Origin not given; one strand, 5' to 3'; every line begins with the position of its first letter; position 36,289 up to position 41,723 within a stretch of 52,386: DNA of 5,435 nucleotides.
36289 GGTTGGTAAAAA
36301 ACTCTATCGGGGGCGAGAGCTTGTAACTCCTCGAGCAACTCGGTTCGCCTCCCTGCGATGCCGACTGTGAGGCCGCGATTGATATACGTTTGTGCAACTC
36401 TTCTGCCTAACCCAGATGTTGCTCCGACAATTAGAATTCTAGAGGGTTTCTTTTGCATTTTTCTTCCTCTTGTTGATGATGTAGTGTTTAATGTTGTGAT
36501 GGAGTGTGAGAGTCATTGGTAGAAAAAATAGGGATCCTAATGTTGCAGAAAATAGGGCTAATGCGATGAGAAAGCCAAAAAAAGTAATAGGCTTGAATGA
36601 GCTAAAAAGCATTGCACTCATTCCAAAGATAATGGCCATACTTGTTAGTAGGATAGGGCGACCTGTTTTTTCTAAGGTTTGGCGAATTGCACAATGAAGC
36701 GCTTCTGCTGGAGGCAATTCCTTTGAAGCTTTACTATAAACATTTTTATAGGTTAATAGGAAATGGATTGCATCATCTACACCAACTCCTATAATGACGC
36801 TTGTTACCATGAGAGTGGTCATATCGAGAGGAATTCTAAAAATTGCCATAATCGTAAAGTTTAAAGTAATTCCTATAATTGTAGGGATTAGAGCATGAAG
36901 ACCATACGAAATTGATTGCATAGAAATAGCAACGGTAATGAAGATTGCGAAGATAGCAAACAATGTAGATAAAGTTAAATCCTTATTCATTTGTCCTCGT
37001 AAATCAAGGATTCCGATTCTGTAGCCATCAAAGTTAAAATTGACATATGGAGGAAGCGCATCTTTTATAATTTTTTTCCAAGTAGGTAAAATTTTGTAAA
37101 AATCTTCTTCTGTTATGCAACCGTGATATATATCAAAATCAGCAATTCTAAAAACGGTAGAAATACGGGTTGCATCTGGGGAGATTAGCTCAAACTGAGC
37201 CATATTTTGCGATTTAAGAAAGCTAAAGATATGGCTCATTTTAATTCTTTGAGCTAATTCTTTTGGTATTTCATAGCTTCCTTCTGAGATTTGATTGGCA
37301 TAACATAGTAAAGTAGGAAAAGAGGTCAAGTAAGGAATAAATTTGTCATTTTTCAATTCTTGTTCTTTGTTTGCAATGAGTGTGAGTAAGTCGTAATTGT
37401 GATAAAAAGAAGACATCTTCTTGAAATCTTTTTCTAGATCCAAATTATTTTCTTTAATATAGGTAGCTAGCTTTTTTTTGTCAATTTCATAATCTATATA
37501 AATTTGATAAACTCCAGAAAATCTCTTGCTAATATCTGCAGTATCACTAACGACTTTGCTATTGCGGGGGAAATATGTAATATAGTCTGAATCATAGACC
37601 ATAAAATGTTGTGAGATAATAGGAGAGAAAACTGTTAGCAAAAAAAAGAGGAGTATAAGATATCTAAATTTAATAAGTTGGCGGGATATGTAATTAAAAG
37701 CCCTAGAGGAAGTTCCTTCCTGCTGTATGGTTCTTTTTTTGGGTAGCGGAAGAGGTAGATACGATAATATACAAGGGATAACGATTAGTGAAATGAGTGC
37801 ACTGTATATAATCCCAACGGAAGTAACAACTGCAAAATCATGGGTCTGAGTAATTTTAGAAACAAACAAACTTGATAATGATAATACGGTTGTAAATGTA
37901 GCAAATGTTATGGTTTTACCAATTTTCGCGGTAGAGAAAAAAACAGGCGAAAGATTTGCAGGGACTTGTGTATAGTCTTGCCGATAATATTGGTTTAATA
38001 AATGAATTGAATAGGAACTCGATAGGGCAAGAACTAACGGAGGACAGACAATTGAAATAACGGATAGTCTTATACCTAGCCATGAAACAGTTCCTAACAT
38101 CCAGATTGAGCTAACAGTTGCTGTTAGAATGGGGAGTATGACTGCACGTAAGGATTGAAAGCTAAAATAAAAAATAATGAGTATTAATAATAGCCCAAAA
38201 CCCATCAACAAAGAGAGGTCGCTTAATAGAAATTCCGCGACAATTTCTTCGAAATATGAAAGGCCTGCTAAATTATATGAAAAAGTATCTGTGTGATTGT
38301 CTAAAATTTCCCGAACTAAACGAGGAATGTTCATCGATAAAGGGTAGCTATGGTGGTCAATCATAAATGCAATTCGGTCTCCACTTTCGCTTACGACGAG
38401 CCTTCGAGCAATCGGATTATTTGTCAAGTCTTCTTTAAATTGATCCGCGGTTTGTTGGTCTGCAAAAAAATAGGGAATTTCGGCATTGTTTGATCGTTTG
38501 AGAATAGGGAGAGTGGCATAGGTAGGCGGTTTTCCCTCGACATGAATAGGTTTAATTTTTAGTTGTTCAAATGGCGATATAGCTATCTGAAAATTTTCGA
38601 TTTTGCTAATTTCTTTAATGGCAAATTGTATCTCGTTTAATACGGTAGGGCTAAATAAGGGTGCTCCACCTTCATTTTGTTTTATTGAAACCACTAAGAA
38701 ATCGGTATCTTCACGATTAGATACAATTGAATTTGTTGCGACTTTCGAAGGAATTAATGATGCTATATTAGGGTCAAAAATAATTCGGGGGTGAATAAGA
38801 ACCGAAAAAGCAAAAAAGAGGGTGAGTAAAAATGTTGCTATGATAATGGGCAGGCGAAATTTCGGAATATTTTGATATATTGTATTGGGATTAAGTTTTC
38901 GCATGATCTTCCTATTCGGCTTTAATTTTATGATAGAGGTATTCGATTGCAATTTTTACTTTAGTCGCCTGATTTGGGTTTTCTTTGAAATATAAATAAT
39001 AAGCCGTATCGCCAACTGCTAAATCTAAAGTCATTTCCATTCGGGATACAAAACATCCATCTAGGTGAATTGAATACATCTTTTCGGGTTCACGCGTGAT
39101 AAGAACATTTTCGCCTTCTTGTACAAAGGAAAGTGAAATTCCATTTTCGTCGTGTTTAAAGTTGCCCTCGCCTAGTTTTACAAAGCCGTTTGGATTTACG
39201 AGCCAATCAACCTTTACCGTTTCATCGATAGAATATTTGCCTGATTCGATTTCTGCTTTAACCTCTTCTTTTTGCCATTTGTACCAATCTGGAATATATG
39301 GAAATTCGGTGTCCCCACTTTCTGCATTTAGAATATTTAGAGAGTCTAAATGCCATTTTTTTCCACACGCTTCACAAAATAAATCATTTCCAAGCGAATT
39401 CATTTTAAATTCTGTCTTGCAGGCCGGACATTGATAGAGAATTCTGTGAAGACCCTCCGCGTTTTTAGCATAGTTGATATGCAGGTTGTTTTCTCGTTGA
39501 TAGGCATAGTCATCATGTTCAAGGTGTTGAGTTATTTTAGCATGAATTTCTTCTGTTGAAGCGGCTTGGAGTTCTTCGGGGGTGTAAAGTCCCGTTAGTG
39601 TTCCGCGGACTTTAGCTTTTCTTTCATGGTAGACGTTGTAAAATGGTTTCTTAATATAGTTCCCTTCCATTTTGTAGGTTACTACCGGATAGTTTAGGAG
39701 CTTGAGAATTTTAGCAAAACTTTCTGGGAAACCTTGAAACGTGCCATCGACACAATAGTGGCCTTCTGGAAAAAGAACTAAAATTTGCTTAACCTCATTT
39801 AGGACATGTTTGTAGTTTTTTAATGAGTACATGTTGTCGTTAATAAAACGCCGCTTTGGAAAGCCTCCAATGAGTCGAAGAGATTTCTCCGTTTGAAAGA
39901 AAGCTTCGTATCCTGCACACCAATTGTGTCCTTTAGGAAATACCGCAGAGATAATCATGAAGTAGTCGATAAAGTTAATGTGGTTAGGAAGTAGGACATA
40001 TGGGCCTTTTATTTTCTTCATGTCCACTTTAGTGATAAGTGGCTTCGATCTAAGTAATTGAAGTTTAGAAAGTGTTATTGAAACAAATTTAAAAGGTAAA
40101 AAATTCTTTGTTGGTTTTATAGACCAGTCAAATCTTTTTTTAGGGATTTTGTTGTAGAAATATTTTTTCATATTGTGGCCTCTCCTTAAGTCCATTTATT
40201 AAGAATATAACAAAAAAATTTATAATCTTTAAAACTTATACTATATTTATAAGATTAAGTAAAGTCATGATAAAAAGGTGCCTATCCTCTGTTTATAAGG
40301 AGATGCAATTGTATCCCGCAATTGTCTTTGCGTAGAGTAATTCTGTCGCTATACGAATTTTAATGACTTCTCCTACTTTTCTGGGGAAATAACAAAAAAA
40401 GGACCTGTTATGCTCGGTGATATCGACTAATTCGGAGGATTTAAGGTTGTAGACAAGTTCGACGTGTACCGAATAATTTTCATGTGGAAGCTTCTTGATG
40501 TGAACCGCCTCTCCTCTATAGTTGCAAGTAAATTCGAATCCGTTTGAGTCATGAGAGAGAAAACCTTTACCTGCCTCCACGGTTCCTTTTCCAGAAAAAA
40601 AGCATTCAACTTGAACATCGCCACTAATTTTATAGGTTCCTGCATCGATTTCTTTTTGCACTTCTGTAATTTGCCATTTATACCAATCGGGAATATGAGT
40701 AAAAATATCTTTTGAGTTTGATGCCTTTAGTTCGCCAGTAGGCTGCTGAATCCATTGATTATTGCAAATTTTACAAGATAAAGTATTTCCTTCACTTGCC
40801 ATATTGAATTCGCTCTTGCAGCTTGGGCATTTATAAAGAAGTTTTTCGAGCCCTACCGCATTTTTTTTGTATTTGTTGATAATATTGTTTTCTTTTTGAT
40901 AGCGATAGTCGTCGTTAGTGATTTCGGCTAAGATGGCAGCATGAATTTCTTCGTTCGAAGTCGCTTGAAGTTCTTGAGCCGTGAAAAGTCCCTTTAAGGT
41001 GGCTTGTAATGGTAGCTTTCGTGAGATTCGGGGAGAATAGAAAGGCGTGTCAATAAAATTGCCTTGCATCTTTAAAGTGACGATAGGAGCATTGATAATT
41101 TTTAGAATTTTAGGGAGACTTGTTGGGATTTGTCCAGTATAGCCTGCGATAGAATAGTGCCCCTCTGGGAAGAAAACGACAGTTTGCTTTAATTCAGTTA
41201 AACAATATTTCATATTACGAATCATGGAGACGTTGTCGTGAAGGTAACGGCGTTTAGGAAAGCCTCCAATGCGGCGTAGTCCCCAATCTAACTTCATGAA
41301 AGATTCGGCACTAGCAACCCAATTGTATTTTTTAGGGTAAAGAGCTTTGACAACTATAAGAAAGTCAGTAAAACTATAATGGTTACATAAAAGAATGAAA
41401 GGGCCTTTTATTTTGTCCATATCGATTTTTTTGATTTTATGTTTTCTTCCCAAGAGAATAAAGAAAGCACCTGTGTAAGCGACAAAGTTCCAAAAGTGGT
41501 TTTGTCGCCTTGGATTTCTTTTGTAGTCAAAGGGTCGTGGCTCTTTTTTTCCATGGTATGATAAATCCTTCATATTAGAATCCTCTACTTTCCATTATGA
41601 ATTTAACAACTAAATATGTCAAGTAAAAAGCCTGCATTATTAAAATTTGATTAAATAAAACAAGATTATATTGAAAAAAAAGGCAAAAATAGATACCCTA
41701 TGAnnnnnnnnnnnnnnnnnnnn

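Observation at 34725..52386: Modular acyltransferase / RND-MMPL exporter / glycosyltransferase locus: candidate uncharacterised (glyco)lipid assembly and export system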

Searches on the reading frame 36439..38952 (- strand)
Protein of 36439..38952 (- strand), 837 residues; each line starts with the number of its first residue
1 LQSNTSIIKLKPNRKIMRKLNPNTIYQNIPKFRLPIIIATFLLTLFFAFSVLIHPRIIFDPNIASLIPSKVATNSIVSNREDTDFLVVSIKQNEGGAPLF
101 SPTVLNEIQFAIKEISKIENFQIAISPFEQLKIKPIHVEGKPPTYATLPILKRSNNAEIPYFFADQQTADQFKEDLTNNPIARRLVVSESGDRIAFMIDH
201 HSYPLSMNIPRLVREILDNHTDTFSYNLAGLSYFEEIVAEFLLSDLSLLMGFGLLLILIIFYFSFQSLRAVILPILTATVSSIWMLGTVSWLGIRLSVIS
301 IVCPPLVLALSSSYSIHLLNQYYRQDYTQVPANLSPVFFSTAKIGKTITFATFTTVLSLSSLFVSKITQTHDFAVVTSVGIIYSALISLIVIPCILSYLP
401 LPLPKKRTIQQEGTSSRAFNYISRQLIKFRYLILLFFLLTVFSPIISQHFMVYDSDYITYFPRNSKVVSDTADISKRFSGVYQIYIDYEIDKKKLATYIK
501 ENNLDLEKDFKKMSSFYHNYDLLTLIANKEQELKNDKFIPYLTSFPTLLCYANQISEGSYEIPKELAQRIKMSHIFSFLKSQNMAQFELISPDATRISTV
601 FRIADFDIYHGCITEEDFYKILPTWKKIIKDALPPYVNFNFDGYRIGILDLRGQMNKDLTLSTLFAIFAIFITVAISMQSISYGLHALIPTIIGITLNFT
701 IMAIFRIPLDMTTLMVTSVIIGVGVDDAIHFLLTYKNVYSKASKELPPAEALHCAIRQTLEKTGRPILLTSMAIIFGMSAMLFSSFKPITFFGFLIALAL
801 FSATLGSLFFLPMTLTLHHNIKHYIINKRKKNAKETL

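Call 6: search_protein_families(library=pfam, proteins=[window:36439-38952:-], max_evalue=0.01)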
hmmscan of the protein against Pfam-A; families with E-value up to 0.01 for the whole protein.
window:36439-38952:- (837 aa): 4 families
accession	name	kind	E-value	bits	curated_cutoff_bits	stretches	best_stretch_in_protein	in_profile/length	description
PF03176.21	MMPL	-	8e-31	107.6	20.5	2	175-399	69-302/333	MMPL family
PF02355.23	SecD_SecF_C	-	4.1e-07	30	20.5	1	653-811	27-179/189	Protein export membrane protein SecD/SecF, C-terminal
PF00873.25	ACR_tran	-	1.6e-05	23.3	28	1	627-785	835-984/1021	AcrB/AcrD/AcrF family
PF02460.24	Patched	-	6e-05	23.3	23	1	266-396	26-154/156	Patched SSD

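Call 8: search_protein_families(library=ncbifam, proteins=[window:36439-38952:-], max_evalue=0.001)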
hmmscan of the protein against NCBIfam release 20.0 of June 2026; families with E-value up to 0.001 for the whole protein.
window:36439-38952:- (837 aa): 9 families
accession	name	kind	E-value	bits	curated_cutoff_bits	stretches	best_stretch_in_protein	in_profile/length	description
TIGR00921.1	2A067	subfamily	3.2e-44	151.1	351.9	2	239-537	187-497/733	hydrophobe/amphiphile efflux-3 (HAE3) family transporter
TIGR00833.1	actII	subfamily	5e-22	78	874.7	2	248-398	177-331/910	MMPL family RND transporter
TIGR03480.1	HpnN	hypoth_equivalog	1.7e-15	56.1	751.85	2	657-819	269-424/862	hopanoid biosynthesis associated RND transporter like protein HpnN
NF045600.2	BstA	equivalog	1.3e-07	30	1400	1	208-396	718-894/903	sterol transporter cytoplasmic membrane protein BstA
TIGR00966.2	transloc_SecF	equivalog_domain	5e-07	29.5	160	1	654-811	121-272/279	protein translocase subunit SecF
NF009584.0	PRK13024.1-4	equivalog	0.00023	19.6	1171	1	657-831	572-741/759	protein translocase subunit SecDF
NF009583.0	PRK13024.1-3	subfamily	0.00031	18.9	721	1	662-828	583-744/755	protein translocase subunit SecDF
TIGR00916.1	2A0604s01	subfamily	0.00043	19.9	148.6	0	247-386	93-228/231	SecD/SecF family protein translocase subunit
NF052374.1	HopndTporHpnN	equivalog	0.00063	17.9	1100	0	657-817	272-425/858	hopanoid transporter HpnN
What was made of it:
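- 36439..38952 (-): MMPL1, an RND/MMPL transporter and the older paralogue (39% identity to MMPL2 and MMPL3). HAE3 model TIGR00921 scores 151 bits, below its cut-off of 351.9 (calls 6, 8).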

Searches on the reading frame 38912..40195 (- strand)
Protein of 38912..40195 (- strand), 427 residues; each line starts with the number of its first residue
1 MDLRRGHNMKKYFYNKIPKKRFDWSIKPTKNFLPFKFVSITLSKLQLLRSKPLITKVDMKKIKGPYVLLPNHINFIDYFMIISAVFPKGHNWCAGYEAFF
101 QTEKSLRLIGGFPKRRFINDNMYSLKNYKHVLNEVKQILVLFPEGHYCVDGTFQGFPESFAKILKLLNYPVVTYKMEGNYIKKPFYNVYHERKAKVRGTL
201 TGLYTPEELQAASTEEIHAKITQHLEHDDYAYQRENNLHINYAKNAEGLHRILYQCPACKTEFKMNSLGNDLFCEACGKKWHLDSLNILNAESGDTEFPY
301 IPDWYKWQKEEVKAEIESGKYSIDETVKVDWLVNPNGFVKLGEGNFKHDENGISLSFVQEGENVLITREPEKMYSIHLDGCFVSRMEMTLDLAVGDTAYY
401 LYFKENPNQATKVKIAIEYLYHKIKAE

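Call 6: search_protein_families(library=pfam, proteins=[window:38912-40195:-], max_evalue=0.01)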
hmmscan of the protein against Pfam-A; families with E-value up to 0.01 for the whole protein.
window:38912-40195:- (427 aa): 3 families
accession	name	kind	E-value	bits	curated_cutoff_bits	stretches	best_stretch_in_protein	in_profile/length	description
PF01553.26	Acyltransferase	-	5.3e-08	33.2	23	1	62-174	12-129/132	Acyltransferase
PF13719.11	Zn_ribbon_5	-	0.0014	18.8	29.3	0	255-266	4-15/37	zinc-ribbon domain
PF10080.14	FtrD-like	-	0.0025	18.3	26.3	1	236-288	17-68/101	Membrane iron-sulfur containing protein FtrD-like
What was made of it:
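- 38912..40195 (-): long PlsC-type acyltransferase (NHINFID) with a Zn ribbon and a C-terminal domain, directly upstream of MMPL1. PF01553 scores 33 bits (call 6).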

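Call 8: search_protein_families(library=ncbifam, proteins=[window:38912-40195:-], max_evalue=0.001)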
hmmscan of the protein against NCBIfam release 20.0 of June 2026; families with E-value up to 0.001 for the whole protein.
window:38912-40195:- (427 aa): 1 family
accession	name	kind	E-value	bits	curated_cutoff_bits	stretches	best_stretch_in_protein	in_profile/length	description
NF006386.0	PRK08633.1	equivalog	1.7e-06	26.1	1221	1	54-178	431-553/1147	acyl-[ACP]--phospholipid O-acyltransferase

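Call 35: find_related_loci(query=A3, collection=metagenome_contigs, flank=10000)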
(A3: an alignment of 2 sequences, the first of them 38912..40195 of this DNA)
Query A3 (427 aa) in metagenome_contigs; peptide patterns used: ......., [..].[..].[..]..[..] (x = any residue, [..] = any of these).
600 stretches matched a pattern (row limit reached: there are more); 33 encode a relative of the query (tblastn E <= 1e-3); 33 distinct loci.
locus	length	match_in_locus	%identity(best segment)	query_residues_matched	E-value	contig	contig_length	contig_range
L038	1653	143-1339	37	20-421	2e-89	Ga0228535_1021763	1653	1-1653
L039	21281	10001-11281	34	9-425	3e-76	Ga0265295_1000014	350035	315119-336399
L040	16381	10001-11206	32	15-421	8e-68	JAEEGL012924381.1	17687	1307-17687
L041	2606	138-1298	32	35-427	6e-68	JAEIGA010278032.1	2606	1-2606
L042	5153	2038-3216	33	27-421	2e-66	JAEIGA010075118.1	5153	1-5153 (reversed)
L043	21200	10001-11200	31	20-421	5e-66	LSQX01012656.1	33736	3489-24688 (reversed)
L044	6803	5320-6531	33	16-427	1e-64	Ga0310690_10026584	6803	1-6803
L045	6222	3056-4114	33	65-421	8e-65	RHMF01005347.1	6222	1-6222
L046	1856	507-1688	32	27-422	9e-67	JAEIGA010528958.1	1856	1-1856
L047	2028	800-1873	34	65-427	1e-65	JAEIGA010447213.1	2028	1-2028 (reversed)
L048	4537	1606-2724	33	45-421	1e-63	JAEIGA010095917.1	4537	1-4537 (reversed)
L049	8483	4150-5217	32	65-425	9e-63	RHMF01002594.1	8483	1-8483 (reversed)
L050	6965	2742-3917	32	35-427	3e-62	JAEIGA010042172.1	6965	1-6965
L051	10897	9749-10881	40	21-402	1e-75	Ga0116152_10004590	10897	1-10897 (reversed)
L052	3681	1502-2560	32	65-421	7e-62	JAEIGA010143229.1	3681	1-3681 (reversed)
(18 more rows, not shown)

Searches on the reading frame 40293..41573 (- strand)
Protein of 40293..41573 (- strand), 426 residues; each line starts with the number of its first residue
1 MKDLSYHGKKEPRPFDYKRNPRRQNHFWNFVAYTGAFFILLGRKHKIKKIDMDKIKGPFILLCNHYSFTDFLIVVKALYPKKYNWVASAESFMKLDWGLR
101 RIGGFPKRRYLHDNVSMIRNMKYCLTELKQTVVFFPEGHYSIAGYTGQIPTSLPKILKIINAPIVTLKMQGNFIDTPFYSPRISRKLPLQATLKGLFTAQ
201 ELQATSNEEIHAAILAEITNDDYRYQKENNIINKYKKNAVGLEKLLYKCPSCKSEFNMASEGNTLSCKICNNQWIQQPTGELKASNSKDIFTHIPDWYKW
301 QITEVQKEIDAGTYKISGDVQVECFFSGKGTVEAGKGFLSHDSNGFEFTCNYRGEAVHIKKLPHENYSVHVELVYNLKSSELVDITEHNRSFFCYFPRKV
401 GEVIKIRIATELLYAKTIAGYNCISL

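Call 6: search_protein_families(library=pfam, proteins=[window:40293-41573:-], max_evalue=0.01)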
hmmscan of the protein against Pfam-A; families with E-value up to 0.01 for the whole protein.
window:40293-41573:- (426 aa): 3 families
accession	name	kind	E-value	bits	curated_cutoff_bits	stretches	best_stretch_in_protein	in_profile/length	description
PF01553.26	Acyltransferase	-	3.3e-09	37.1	23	1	56-167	13-129/132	Acyltransferase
PF22191.2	IBR_1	-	0.0052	17.1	27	0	248-274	5-31/47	IBR domain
PF08274.17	Zn_Ribbon_YjdM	-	0.0069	16.8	30.8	0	248-274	4-29/30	PhnA Zinc-Ribbon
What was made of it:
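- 40293..41573 (-): long PlsC-type acyltransferase (NHYSFTD), first gene of the operon. PF01553 scores 37 bits (call 6).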

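Call 8: search_protein_families(library=ncbifam, proteins=[window:40293-41573:-], max_evalue=0.001)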
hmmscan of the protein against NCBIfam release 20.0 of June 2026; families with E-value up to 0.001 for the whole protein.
window:40293-41573:- (426 aa): 2 families
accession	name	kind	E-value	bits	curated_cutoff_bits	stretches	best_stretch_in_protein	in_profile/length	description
NF006386.0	PRK08633.1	equivalog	2e-05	22.5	1221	1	40-171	422-553/1147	acyl-[ACP]--phospholipid O-acyltransferase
TIGR00530.1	AGP_acyltrn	subfamily_domain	0.00033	20.4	102.95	1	50-149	7-109/130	1-acylglycerol-3-phosphate O-acyltransferase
